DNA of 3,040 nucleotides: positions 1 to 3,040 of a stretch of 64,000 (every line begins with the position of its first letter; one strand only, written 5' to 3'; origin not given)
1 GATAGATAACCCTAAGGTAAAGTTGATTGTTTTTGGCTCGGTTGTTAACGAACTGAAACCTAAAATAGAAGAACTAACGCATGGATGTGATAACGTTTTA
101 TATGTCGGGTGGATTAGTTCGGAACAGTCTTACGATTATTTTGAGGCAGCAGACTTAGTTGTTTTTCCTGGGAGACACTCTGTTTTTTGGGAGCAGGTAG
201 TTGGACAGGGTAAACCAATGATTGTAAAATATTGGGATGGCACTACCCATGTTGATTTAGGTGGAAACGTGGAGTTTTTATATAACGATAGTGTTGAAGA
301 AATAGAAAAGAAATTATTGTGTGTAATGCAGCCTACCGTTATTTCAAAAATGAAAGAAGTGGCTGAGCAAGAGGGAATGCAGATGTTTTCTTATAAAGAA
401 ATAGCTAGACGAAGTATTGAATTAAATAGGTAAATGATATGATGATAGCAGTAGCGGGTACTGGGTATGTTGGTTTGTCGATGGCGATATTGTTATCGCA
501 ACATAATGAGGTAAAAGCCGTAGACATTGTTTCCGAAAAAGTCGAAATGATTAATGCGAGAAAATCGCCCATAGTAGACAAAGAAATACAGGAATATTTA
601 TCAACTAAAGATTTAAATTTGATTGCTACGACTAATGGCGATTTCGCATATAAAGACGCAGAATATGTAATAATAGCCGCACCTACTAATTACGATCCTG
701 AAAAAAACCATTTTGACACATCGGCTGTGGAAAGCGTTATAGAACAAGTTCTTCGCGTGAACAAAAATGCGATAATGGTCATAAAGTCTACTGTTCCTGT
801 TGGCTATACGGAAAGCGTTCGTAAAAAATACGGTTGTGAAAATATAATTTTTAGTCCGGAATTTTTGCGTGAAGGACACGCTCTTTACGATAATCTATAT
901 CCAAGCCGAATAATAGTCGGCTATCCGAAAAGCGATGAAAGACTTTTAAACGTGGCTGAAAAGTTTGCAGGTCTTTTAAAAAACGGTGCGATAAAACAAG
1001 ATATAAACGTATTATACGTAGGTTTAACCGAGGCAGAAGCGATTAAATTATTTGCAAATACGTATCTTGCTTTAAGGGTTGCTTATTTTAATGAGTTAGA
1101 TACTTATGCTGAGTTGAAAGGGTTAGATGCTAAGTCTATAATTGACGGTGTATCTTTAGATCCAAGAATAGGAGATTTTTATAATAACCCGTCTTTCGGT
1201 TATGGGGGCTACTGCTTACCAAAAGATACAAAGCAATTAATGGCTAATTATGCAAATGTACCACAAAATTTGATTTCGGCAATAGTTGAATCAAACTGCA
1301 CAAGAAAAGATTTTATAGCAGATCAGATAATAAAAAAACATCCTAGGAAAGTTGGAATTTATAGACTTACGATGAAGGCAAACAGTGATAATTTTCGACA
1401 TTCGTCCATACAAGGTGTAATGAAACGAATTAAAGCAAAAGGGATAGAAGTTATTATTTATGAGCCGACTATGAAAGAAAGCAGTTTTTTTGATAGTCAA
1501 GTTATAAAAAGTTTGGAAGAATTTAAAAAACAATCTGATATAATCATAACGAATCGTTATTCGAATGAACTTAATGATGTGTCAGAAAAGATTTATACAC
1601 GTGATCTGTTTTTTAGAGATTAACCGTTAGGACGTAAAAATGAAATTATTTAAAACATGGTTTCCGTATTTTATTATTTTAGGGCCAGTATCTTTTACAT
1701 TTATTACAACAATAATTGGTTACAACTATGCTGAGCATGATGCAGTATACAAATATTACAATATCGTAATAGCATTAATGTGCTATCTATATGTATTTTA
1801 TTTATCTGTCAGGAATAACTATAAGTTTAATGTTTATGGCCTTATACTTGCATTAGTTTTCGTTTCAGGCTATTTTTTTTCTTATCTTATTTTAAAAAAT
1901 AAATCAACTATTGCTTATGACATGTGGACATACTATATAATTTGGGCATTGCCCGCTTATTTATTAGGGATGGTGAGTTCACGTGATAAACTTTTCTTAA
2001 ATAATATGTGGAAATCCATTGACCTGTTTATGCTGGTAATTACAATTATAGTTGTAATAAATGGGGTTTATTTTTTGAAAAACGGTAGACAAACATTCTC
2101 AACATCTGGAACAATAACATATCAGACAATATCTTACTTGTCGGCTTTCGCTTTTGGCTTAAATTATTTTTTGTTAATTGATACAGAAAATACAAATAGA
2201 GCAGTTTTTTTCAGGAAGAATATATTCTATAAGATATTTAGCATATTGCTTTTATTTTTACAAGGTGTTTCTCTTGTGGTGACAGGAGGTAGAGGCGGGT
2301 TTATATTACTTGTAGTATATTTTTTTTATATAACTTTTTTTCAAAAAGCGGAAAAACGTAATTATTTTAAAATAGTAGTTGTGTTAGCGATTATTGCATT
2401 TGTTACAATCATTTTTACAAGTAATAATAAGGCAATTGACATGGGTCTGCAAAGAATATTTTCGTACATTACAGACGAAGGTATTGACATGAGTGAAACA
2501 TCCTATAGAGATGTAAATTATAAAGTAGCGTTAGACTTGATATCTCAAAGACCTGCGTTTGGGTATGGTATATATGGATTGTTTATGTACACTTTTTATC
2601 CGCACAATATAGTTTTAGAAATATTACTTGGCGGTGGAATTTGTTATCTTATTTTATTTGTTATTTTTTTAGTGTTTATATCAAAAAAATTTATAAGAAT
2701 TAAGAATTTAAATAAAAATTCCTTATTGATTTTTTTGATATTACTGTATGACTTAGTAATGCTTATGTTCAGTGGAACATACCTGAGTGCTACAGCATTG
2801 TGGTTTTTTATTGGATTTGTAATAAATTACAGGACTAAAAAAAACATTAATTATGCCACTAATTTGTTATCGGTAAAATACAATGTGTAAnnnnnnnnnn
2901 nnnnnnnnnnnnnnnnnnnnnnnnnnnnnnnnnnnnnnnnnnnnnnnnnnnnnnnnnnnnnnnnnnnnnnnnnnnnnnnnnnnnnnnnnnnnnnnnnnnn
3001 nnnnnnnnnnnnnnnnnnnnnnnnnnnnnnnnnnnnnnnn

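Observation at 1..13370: Compositionally mosaic polysaccharide locus: AT-rich cassette (1-8820) fused exactly at the wecB stop to a GC-typical fnlABC block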

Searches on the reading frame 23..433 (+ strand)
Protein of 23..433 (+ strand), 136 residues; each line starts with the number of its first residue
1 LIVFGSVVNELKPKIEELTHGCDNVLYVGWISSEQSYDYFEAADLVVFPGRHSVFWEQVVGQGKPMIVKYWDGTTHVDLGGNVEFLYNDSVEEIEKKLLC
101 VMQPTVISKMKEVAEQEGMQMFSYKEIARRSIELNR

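Call 5: search_protein_families(library=pfam, proteins=[window:23-433:+])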
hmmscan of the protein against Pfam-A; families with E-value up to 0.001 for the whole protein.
window:23-433:+ (136 aa): 0 families

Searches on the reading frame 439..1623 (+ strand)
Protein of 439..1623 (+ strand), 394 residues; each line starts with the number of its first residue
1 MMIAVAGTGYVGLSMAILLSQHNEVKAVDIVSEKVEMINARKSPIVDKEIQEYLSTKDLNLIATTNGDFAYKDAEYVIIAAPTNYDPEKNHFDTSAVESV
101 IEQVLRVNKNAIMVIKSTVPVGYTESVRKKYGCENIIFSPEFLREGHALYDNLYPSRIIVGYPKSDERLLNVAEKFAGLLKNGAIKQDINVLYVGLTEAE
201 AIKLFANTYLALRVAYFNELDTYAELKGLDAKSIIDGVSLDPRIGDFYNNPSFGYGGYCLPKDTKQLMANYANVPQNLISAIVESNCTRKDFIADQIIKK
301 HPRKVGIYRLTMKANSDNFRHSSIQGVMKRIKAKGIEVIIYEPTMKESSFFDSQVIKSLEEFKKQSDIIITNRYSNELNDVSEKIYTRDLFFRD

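Call 5: search_protein_families(library=pfam, proteins=[window:439-1623:+])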
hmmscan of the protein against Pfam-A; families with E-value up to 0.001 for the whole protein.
window:439-1623:+ (394 aa): 3 families
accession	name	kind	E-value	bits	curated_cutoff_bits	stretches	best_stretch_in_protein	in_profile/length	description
PF03721.20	UDPG_MGDP_dh_N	-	2.3e-32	112.5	27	1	1-168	1-181/187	UDP-glucose/GDP-mannose dehydrogenase family, NAD binding domain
PF00984.24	UDPG_MGDP_dh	-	7e-26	90.6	25.4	1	198-286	2-92/94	UDP-glucose/GDP-mannose dehydrogenase family, central domain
PF03720.21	UDPG_MGDP_dh_C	-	6.6e-13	49.4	30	1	306-381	1-80/103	UDP-glucose/GDP-mannose dehydrogenase family, UDP binding domain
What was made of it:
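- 439..1623 (+): ugd-like nucleotide-sugar dehydrogenase, probably UDP-glucose 6-dehydrogenase. 34% GC. Three UDPG_MGDP_dh domains in Pfam (call 5).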

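Call 28: search_protein_families(library=ncbifam, proteins=[window:439-1623:+], max_evalue=0.00001)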
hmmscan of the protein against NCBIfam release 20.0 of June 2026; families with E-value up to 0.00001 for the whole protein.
window:439-1623:+ (394 aa): 7 families
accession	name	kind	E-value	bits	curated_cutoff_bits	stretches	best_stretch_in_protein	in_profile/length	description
NF011631.0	PRK15057.1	equivalog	1.8e-182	606.7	757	1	1-393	1-387/388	UDP-glucose 6-dehydrogenase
TIGR03026.1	NDP-sugDHase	subfamily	1.9e-99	333.2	189.8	1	1-384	1-397/413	nucleotide sugar dehydrogenase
NF041297.1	UDPGDh_AglM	equivalog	2.8e-45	155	670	1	1-348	1-362/429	UDP-glucose 6-dehydrogenase AglM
NF047673.2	TeichurnBiosyTuaD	equivalog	3.8e-40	138.3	700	1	3-347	4-355/439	UDP-glucose 6-dehydrogenase TuaD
NF040825.1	UDPMaNacDH_Arch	equivalog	5.4e-29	101.3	750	1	1-371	1-370/418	UDP-N-acetyl-D-mannosamine dehydrogenase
NF008286.0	PRK11064.1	equivalog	4.8e-21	74.8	459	1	2-377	5-398/420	UDP-N-acetyl-D-mannosamine dehydrogenase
NF011729.0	PRK15182.1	equivalog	4.5e-07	29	592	1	2-362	8-374/425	Vi polysaccharide biosynthesis UDP-N-acetylglucosamine C-6 dehydrogenase TviB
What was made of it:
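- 439..1623 (+): WecC models score only 75-101 bits (call 28).
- Tried and rejected: Rejected: the Ugd model scores 607 bits against 75-101 for the WecC models (call 28).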

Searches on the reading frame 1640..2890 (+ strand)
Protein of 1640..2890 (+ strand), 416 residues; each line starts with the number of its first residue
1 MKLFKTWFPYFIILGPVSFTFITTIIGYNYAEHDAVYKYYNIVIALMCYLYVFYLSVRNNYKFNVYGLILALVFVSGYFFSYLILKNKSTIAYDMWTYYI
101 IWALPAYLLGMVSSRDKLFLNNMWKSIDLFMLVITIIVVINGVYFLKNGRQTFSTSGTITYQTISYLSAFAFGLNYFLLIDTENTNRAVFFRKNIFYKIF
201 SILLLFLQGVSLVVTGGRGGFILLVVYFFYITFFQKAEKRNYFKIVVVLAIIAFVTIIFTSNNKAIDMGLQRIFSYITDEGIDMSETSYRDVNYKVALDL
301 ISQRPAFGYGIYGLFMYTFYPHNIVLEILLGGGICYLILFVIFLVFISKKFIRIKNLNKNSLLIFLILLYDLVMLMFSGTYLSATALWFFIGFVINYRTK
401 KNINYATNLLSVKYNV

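Call 5: search_protein_families(library=pfam, proteins=[window:1640-2890:+])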
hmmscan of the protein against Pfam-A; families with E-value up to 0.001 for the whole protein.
window:1640-2890:+ (416 aa): 1 family
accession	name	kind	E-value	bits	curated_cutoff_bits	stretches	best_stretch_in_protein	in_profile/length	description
PF04932.20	Wzy_C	-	6.6e-13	49.1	31.7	1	204-341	2-149/149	O-Antigen ligase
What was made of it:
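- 1640..2890 (+): wzy-type repeat-unit polymerase. Lowest GC of the locus (27.6%). Pfam Wzy_C (call 5).
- On Wzx/Wzy-dependent polysaccharide biosynthesis locus: Pfam Wzy_C at 49 bits (cut-off 31.7) for 1640-2890 (call 5).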

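Call 15: find_encoding_contigs(protein=window:1640-2890:+, flank=10000, max_places=10)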
Protein window:1640-2890:+ (416 aa): 6 contigs read that carry it; 2 places shown.
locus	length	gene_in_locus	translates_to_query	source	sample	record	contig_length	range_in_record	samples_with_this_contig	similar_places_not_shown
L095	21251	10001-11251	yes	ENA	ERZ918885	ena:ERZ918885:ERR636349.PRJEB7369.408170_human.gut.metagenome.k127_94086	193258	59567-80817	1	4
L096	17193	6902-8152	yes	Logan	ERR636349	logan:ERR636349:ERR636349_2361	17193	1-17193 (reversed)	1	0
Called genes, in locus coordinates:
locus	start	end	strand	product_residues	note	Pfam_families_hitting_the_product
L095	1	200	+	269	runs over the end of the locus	PF04951:Peptidase_M55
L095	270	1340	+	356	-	-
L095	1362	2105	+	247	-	PF00149:Metallophos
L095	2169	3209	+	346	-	PF03786:UxuA, PF01261:AP_endonuc_2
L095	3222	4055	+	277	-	PF00106:adh_short, PF13561:adh_short_C2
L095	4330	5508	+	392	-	PF13439:Glyco_transf_4, PF13579:Glyco_trans_4_4, PF00534:Glycos_transf_1, PF13692:Glyco_trans_1_4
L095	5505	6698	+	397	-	PF13439:Glyco_transf_4, PF00534:Glycos_transf_1, PF13692:Glyco_trans_1_4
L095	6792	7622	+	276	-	PF01522:Polysacc_deac_1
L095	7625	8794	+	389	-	PF00534:Glycos_transf_1, PF13692:Glyco_trans_1_4 (weak)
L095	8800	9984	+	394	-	PF03721:UDPG_MGDP_dh_N, PF00984:UDPG_MGDP_dh, PF03720:UDPG_MGDP_dh_C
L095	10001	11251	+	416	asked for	PF04932:Wzy_C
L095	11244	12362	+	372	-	PF13439:Glyco_transf_4 (weak), PF00534:Glycos_transf_1, PF13692:Glyco_trans_1_4, PF13524:Glyco_trans_1_2 (weak)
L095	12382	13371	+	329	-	PF00535:Glycos_transf_2, PF10111:Glyco_tranf_2_2 (weak), PF13641:Glyco_tranf_2_3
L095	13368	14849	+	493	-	PF01943:Polysacc_synt, PF13440:Polysacc_synt_3, PF03023:MurJ (weak)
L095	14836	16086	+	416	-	PF01593:Amino_oxidase, PF13450:NAD_binding_8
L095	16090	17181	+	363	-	PF02350:Epimerase_2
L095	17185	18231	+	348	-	PF01073:3Beta_HSD, PF01370:Epimerase, PF02719:Polysacc_synt_2, PF04321:RmlD_sub_bind (weak), PF07993:NAD_binding_4, PF16363:GDP_Man_Dehyd, PF13460:NAD_binding_10, PF08485:Polysacc_syn_2C, +1 more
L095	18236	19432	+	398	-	PF01370:Epimerase, PF14667:Polysacc_synt_C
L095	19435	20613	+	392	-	PF02350:Epimerase_2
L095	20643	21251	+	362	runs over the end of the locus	PF13472:Lipase_GDSL_2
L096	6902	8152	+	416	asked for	PF04932:Wzy_C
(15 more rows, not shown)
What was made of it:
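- On Wzx/Wzy-dependent polysaccharide biosynthesis locus: Five GT genes: two GT4 and one GT1 upstream in L095, plus gt1 and gt2 in the window (calls 5, 15).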

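Call 18: find_homologous_proteins(query=window:1640-2890:+, max_evalue=1e-10)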
Query window:1640-2890:+ (416 aa): 113 proteins with E <= 1e-10 among 8000 candidates.
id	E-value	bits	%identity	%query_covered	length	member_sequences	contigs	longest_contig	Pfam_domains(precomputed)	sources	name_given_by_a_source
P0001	6.3e-246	834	97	97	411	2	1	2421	PF04932.21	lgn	-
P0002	7.3e-161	554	62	98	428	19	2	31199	PF04932.21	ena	-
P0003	5.2e-160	551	60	100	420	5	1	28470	PF04932.21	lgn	-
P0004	3.0e-154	532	59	98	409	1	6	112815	PF04932.21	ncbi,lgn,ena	-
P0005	1.5e-152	527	60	100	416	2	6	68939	PF04932.21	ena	-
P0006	8.7e-83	297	42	94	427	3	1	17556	PF04932.21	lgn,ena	-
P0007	2.0e-62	230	35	96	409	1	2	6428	PF04932.21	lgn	-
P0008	8.9e-59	218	34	99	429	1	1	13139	PF04932.21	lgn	-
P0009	9.2e-59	218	35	93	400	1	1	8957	PF04932.21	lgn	-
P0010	9.8e-58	214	35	90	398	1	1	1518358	PF04932.21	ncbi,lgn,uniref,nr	ncbi:O-antigen ligase family protein [Peribacillus frigoritolerans]|uniref:O-antigen ligase family p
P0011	8.0e-54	201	35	93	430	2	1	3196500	PF04932.21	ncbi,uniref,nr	ncbi:O-antigen ligase family protein [Planococcus sp. PAMC 21323]|uniref:O-antigen ligase family pro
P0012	1.2e-53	201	36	94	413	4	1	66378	PF04932.21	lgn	-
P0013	1.4e-53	201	35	92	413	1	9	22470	PF04932.21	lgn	-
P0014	1.6e-53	200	36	93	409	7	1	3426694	PF04932.21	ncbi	ncbi:O-antigen ligase family protein [Clostridium perfringens]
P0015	7.1e-52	195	34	98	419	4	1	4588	PF04932.21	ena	-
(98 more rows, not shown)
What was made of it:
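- Distant Wzy homologues at ~35% identity include low-GC Firmicutes such as Clostridium perfringens, Staphylococcus and Peribacillus (call 18).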

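Call 19: find_encoding_contigs(protein=P0004, flank=10000, max_places=3)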
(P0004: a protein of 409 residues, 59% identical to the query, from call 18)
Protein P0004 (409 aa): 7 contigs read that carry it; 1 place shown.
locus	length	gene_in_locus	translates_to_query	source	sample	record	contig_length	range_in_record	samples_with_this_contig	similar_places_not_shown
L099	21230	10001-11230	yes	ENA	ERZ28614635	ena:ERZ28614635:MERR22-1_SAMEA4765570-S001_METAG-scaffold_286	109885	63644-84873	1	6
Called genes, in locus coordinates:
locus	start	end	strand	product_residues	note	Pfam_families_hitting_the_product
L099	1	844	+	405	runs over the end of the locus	PF13306:LRR_5 (weak), PF13855:LRR_8 (faint), PF13306:LRR_5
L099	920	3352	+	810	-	-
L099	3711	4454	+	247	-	PF02397:Bac_transf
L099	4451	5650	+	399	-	PF13439:Glyco_transf_4, PF13579:Glyco_trans_4_4, PF00534:Glycos_transf_1, PF13692:Glyco_trans_1_4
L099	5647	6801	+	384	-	PF13439:Glyco_transf_4, PF00534:Glycos_transf_1, PF13692:Glyco_trans_1_4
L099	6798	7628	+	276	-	PF01522:Polysacc_deac_1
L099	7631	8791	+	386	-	PF00534:Glycos_transf_1 (weak), PF13692:Glyco_trans_1_4 (weak)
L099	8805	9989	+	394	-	PF03721:UDPG_MGDP_dh_N, PF00984:UDPG_MGDP_dh, PF03720:UDPG_MGDP_dh_C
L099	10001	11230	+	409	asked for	PF04932:Wzy_C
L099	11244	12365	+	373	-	PF00534:Glycos_transf_1, PF13692:Glyco_trans_1_4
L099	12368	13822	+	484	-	PF01943:Polysacc_synt, PF13440:Polysacc_synt_3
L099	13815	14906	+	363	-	PF04230:PS_pyruv_trans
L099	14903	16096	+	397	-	PF00037:Fer4 (weak), PF12797:Fer4_2 (faint), PF12800:Fer4_4 (faint), PF12838:Fer4_7, PF13187:Fer4_9 (weak), PF13484:Fer4_16 (faint), PF14697:Fer4_21 (weak), PF04432:FrhB_FdhB_C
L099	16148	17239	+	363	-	PF02350:Epimerase_2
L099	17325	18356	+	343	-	PF01073:3Beta_HSD, PF01370:Epimerase, PF02719:Polysacc_synt_2, PF04321:RmlD_sub_bind (weak), PF07993:NAD_binding_4, PF16363:GDP_Man_Dehyd, PF13460:NAD_binding_10, PF08485:Polysacc_syn_2C, +1 more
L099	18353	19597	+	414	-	PF14907:NTP_transf_5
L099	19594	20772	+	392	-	PF01370:Epimerase, PF14667:Polysacc_synt_C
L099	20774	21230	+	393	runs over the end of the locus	PF02350:Epimerase_2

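Call 20: find_encoding_contigs(protein=P0005, flank=10000, max_places=3)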
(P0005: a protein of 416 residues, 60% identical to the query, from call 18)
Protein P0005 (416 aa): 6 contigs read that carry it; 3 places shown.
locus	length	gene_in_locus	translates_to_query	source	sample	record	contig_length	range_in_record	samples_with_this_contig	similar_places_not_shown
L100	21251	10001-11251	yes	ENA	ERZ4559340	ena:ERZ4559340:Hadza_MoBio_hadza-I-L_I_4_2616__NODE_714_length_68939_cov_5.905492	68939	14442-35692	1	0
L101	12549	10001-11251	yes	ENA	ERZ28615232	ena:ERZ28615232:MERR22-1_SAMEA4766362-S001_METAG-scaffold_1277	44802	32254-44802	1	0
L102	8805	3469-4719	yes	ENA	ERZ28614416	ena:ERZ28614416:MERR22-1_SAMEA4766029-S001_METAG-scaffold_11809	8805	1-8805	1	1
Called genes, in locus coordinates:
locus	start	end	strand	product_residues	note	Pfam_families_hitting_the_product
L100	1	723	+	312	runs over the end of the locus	PF00551:Formyl_trans_N, PF02911:Formyl_trans_C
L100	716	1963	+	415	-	PF01029:NusB, PF01189:Methyltr_RsmB-F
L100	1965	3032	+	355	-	PF21016:RlmN_N, PF04055:Radical_SAM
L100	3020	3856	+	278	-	PF03193:RsgA_GTPase, PF02421:FeoB_N (weak), PF01926:MMR_HSR1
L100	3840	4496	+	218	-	PF00834:Ribul_P_3_epim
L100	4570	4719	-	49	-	-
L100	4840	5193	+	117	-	PF12840:HTH_20 (weak), PF01022:HTH_5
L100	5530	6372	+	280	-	PF02397:Bac_transf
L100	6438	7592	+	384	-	PF13439:Glyco_transf_4, PF00534:Glycos_transf_1, PF13692:Glyco_trans_1_4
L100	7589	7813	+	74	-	-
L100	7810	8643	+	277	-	PF01522:Polysacc_deac_1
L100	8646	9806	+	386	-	PF00534:Glycos_transf_1 (weak), PF13692:Glyco_trans_1_4 (weak)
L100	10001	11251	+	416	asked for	PF04932:Wzy_C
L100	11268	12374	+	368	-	PF00534:Glycos_transf_1, PF13692:Glyco_trans_1_4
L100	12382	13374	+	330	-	PF00535:Glycos_transf_2, PF10111:Glyco_tranf_2_2 (weak), PF13641:Glyco_tranf_2_3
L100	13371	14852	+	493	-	PF01943:Polysacc_synt, PF13440:Polysacc_synt_3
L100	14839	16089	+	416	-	PF01593:Amino_oxidase, PF13450:NAD_binding_8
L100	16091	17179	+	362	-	PF02350:Epimerase_2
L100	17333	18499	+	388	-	PF14907:NTP_transf_5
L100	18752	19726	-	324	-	PF01116:F_bP_aldolase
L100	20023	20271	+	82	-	PF21699:TM1266-like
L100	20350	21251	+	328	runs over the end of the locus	-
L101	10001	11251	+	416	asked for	PF04932:Wzy_C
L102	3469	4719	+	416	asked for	PF04932:Wzy_C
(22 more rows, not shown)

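Call 28: search_protein_families(library=ncbifam, proteins=[window:1640-2890:+, L095:6792-7622:+], max_evalue=0.00001)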
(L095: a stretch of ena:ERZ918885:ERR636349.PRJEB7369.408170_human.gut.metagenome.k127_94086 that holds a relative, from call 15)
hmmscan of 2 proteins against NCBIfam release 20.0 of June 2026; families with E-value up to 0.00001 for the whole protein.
window:1640-2890:+ (416 aa): 0 families

L095:6792-7622:+ (276 aa): 3 families
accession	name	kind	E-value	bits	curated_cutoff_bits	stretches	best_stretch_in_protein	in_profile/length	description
TIGR03938.2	deacetyl_PgaB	equivalog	4.9e-10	38.3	321.9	1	50-163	28-147/621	poly-beta-1,6-N-acetyl-D-glucosamine N-deacetylase PgaB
TIGR03933.1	PIA_icaB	equivalog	3e-07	30.2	248.35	1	49-243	36-229/245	intercellular adhesin biosynthesis polysaccharide N-deacetylase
NF050820.1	PolSacchBiosHfsH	equivalog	8.5e-06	25.6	400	0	84-176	32-118/249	oligosaccharide deacetylase HfsH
